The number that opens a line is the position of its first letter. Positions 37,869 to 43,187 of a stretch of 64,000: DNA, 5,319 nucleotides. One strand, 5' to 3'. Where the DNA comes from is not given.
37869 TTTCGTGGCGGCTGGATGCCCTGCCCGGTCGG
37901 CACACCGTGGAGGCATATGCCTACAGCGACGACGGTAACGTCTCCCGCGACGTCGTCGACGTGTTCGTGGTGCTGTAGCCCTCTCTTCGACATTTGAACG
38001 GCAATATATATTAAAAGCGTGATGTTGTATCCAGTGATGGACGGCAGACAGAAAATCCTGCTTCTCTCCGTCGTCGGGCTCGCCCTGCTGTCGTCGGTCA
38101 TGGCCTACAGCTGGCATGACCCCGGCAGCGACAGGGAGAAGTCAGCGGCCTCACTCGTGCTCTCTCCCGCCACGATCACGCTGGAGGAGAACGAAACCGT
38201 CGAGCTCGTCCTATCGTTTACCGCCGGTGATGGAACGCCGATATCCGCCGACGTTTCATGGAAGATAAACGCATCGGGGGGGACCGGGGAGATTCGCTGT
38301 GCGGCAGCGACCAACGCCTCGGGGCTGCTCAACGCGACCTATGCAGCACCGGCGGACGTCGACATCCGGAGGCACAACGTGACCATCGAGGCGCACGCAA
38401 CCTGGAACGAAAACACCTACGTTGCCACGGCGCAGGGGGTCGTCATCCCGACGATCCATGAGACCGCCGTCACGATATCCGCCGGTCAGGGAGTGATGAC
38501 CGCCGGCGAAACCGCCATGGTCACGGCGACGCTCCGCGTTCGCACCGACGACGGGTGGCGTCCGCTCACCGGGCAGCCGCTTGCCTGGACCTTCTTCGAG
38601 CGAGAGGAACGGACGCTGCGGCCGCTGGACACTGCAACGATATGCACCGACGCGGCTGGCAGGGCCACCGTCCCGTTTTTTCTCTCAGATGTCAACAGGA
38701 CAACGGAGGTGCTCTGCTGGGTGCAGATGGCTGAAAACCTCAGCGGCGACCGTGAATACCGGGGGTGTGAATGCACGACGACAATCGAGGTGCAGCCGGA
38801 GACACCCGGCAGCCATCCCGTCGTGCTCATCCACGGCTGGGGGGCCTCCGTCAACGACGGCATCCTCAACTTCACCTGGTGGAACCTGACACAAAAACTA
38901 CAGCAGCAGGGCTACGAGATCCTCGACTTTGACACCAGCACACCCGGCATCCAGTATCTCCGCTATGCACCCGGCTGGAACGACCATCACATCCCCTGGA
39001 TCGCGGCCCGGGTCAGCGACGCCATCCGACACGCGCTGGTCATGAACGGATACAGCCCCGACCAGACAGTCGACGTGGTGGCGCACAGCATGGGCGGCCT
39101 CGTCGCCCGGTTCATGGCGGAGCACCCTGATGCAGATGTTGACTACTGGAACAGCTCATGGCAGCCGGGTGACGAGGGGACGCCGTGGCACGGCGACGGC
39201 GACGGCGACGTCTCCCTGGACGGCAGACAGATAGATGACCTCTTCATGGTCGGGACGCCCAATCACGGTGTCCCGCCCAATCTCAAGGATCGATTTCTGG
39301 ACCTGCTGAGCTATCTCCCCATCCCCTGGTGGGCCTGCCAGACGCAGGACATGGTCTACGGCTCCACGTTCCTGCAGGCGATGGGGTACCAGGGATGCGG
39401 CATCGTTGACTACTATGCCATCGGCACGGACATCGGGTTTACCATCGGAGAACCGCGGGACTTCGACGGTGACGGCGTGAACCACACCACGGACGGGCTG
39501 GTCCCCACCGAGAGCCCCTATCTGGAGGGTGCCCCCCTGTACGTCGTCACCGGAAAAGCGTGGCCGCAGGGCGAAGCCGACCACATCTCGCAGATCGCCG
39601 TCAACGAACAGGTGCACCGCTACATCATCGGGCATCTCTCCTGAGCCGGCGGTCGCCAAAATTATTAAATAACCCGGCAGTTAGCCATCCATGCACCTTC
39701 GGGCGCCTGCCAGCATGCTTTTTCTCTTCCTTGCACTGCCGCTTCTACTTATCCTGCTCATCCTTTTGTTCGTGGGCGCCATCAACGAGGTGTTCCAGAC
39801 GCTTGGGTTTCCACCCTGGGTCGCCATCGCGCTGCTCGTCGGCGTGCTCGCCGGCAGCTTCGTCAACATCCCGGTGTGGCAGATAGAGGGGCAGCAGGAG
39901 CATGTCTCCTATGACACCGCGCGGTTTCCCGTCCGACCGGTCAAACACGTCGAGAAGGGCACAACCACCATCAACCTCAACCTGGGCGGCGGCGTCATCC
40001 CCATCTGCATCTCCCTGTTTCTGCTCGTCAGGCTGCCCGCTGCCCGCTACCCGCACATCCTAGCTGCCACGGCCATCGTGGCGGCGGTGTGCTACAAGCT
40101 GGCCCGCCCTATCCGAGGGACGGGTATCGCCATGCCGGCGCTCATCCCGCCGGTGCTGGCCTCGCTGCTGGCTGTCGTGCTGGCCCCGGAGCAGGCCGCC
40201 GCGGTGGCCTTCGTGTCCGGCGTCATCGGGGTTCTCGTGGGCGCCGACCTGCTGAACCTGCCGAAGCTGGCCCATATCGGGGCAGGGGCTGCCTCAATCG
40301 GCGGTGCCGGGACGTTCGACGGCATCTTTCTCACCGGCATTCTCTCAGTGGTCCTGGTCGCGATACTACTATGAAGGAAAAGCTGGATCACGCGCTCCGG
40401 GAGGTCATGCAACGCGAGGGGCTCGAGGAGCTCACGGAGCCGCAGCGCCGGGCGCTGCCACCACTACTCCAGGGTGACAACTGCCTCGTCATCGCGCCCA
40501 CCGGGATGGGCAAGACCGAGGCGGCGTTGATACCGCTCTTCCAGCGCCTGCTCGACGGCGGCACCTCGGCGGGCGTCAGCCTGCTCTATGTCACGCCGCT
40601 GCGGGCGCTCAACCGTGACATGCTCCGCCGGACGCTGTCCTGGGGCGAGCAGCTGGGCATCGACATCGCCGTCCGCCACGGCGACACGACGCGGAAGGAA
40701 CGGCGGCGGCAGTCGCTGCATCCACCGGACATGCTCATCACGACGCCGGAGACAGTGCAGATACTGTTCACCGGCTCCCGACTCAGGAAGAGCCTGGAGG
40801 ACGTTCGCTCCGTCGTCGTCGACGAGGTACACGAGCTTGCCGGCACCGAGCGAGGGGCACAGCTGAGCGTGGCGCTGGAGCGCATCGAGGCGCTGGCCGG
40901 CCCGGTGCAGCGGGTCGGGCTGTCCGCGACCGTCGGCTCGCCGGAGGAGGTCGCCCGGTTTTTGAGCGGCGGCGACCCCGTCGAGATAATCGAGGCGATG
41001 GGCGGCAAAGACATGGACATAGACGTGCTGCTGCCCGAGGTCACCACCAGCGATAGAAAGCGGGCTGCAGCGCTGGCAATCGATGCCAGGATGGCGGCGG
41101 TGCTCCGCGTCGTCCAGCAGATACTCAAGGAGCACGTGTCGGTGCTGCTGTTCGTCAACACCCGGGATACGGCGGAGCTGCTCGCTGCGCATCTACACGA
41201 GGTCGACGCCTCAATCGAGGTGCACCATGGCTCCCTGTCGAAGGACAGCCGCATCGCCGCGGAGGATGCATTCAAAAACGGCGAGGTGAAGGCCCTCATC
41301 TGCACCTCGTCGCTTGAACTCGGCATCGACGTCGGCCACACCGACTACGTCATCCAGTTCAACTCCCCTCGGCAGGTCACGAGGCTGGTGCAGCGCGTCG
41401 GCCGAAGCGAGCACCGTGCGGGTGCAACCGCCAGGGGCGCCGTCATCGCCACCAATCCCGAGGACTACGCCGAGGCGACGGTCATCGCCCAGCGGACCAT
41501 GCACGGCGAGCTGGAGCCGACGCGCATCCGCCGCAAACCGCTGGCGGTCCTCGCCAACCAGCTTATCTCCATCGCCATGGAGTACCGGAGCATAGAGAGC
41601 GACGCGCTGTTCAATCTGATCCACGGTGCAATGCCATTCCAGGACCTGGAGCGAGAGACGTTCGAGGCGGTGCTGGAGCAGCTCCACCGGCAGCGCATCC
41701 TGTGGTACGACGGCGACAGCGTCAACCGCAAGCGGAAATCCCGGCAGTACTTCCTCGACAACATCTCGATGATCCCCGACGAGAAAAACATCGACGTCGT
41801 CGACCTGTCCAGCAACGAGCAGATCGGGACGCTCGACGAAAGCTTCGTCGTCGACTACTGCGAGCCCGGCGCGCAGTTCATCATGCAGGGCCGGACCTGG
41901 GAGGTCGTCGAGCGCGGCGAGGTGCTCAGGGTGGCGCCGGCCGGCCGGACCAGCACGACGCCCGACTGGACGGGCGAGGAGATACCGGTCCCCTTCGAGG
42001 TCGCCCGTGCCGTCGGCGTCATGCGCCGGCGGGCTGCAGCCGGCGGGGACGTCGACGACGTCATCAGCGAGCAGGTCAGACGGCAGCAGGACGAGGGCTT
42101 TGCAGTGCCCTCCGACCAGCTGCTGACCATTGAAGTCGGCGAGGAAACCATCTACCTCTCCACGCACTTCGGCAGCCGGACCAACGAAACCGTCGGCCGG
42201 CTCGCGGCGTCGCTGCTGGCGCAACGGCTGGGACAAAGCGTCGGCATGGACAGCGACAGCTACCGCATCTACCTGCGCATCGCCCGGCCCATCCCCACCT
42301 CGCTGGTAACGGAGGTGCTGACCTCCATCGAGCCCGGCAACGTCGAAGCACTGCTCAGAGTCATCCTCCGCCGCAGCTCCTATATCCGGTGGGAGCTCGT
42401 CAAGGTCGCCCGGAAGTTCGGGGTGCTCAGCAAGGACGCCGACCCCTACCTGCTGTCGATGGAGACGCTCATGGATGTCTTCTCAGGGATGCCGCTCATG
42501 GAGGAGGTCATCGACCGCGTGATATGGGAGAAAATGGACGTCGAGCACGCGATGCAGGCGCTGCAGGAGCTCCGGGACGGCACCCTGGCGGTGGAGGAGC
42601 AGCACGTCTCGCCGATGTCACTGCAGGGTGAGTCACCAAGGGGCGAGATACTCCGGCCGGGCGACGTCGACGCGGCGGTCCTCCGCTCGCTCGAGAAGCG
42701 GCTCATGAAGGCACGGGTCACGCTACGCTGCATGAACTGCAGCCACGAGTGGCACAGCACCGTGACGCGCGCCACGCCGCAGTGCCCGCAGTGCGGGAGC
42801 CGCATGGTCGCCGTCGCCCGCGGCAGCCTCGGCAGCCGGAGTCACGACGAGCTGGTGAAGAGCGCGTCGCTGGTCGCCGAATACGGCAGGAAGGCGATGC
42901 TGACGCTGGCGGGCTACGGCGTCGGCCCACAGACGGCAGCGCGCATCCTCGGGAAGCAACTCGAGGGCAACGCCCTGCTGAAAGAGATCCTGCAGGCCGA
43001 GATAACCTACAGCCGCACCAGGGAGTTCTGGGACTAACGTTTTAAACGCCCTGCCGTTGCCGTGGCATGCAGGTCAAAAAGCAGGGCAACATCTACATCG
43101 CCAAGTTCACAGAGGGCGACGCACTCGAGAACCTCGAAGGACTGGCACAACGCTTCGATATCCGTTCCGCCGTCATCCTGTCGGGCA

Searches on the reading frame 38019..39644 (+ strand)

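Call 29: search_protein_families(library=pfam, proteins=[window:38019-39644:+], max_evalue=0.00001)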
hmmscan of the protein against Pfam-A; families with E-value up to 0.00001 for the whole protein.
window:38019-39644:+ (541 aa): 2 families
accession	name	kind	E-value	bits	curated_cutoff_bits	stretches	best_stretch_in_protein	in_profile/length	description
PF00561.26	Abhydrolase_1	-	7e-07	29.6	25.8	1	267-369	2-89/245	alpha/beta hydrolase fold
PF07819.20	PGAP1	-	7.4e-06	26.3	24.3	0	332-371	72-113/233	PGAP1-like alpha/beta domain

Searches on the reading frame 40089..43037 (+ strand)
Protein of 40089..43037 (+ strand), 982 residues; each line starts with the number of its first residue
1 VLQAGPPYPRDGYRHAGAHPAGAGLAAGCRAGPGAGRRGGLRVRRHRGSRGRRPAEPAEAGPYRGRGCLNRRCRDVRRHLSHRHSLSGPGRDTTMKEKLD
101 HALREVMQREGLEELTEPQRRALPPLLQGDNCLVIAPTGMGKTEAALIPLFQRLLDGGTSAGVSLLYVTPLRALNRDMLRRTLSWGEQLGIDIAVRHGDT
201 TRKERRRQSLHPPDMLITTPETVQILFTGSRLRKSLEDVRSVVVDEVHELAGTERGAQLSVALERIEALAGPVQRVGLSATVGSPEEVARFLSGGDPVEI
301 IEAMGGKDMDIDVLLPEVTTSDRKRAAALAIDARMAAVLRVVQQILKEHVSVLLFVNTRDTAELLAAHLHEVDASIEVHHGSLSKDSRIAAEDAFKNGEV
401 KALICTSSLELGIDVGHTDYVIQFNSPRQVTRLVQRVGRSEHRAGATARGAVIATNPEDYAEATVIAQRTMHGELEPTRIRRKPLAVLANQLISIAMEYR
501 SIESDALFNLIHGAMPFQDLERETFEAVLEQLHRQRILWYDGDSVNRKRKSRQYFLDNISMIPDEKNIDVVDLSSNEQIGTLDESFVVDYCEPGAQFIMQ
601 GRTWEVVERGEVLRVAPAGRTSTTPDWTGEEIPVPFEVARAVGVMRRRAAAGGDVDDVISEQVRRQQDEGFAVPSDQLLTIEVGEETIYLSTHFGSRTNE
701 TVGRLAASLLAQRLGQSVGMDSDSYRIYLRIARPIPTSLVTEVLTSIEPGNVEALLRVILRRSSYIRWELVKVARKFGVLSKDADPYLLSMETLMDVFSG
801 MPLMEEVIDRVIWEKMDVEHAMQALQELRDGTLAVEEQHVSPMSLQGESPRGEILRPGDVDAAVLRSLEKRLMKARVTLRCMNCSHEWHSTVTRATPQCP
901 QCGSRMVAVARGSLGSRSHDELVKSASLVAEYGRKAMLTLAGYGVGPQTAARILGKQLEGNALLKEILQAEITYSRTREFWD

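Call 29: search_protein_families(library=pfam, proteins=[window:40089-43037:+], max_evalue=0.00001)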
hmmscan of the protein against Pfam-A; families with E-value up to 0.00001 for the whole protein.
window:40089-43037:+ (982 aa): 5 families
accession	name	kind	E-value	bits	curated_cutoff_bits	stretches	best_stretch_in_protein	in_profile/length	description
PF00270.35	DEAD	-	1.1e-36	126.5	26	1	116-285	1-164/167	DEAD/DEAH box helicase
PF08494.16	DEAD_assoc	-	3.7e-27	95.8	23.5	1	673-844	1-191/191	DEAD/H associated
PF00271.37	Helicase_C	-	3.1e-21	76.1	23.5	1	340-440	4-106/110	Helicase conserved C-terminal domain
PF19306.5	WH_Lhr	-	1.4e-16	60.8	27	1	471-608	4-150/168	Large helicase-related protein, winged helix domain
PF04851.21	ResIII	-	1.4e-07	32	22.5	1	114-282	14-162/164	Type III restriction enzyme, res subunit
